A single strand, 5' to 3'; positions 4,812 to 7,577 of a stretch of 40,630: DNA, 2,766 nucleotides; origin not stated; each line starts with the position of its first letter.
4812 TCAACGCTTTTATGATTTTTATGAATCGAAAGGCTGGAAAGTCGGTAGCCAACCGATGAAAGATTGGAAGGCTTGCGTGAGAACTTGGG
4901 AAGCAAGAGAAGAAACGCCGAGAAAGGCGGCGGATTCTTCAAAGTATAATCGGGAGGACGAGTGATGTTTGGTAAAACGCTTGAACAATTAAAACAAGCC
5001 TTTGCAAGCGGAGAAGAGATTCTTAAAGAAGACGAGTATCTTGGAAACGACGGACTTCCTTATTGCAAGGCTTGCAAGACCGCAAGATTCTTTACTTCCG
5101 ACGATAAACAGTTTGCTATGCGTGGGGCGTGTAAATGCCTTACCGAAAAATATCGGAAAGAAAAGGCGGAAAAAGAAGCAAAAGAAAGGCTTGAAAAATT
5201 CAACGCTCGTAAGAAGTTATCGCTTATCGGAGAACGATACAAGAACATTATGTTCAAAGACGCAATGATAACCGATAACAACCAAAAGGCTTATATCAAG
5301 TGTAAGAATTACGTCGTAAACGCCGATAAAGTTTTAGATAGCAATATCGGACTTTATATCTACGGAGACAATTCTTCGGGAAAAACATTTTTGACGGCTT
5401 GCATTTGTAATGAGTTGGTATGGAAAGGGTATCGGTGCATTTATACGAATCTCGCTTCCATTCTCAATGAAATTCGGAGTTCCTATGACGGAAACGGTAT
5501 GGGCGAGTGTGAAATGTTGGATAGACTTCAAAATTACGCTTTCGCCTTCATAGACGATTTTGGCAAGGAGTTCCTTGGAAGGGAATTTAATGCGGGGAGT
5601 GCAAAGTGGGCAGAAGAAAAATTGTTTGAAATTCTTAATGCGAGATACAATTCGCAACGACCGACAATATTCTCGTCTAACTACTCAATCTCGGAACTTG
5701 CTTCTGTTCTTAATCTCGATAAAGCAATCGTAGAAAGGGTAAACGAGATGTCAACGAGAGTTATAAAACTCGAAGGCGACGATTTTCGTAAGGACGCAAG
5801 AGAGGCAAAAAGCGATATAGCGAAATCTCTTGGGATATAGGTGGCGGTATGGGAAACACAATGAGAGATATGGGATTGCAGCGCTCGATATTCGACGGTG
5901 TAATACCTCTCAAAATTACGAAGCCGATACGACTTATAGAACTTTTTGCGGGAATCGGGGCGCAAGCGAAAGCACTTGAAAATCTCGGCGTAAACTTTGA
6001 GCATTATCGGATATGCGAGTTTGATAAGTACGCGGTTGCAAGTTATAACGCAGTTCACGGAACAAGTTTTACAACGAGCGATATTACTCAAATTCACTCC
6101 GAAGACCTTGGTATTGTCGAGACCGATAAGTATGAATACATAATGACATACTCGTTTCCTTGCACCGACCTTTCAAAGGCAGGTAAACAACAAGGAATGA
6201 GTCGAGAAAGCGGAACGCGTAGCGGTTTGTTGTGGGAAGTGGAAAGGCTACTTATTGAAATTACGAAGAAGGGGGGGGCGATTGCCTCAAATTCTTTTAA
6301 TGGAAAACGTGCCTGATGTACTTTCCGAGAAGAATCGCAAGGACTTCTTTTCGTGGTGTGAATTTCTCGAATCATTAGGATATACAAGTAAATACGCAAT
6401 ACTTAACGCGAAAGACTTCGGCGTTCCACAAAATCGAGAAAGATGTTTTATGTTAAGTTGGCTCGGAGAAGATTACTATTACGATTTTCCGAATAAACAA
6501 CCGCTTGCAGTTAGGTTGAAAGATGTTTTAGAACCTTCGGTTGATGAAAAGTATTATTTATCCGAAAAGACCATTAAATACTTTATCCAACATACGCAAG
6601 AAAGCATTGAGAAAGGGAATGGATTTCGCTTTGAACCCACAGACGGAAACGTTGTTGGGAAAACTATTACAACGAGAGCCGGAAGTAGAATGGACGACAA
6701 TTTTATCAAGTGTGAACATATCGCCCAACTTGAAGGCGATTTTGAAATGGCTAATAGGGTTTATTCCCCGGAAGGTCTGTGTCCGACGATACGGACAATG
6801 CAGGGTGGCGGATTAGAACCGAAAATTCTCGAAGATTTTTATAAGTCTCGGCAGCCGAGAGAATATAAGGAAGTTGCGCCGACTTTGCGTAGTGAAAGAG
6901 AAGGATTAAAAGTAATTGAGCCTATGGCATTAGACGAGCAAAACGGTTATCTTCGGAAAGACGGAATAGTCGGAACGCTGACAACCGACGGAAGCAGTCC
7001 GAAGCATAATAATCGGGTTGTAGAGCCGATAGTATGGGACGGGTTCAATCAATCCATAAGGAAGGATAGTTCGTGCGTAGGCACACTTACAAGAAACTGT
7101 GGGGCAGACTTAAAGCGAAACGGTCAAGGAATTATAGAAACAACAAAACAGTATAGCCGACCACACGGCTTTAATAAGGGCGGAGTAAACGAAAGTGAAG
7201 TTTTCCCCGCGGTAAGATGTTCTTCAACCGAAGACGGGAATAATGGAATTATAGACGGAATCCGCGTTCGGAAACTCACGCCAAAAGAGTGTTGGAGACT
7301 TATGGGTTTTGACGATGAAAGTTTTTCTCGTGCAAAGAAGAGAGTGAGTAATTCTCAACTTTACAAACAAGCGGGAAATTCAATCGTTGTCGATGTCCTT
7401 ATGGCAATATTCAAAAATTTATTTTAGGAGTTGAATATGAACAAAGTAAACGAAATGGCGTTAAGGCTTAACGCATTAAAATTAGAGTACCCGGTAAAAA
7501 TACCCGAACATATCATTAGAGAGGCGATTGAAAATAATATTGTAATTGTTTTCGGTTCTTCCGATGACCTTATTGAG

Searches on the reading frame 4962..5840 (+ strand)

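Call 9: search_protein_families(library=phrogs, proteins=[window:4962-5840:+], max_evalue=0.001)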
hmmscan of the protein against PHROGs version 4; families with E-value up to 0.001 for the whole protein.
window:4962-5840:+ (292 aa): 6 families
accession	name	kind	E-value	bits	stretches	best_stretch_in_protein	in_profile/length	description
phrog_50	-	DNA, RNA and nucleotide metabolism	1.3e-51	177.4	1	12-288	262-522/570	DnaC-like helicase loader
phrog_3277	-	DNA, RNA and nucleotide metabolism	1.6e-29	103.9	1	127-287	9-164/168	DnaC-like helicase loader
phrog_15321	-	unknown function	1.6e-08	35.6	1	189-277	5-89/93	-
phrog_26922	-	DNA, RNA and nucleotide metabolism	5.4e-06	28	1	213-277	25-87/92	DnaC-like helicase loader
phrog_2376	-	other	0.00017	22.1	1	124-206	70-141/363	ATPase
phrog_249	-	moron, auxiliary metabolic gene and host takeover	0.00066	20.1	0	59-159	55-158/380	porphyrin biosynthesis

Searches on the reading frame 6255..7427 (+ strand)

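Call 9: search_protein_families(library=phrogs, proteins=[window:6255-7427:+], max_evalue=0.001)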
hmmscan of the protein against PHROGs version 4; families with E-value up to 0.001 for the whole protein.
window:6255-7427:+ (390 aa): 8 families
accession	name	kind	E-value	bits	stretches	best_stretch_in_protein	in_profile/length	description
phrog_116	-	other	2.3e-45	156.2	1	11-389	314-489/779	DNA methyltransferase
phrog_26324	-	other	1.1e-24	88.7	1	157-389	56-203/210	DNA methyltransferase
phrog_16427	-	other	4.1e-20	73.5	1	329-389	106-168/235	DNA methyltransferase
phrog_17284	-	unknown function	5.9e-19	69.3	1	334-389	155-210/245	-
phrog_16528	-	other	2.5e-15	57.7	1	280-388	115-216/236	DNA methyltransferase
phrog_8411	-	unknown function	5.3e-12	46.9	1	336-376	166-206/206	-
phrog_363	-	other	9.6e-11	42.4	1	11-68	157-213/327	DNA methyltransferase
phrog_13621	-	unknown function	1.3e-06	29.3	1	325-385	41-104/121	-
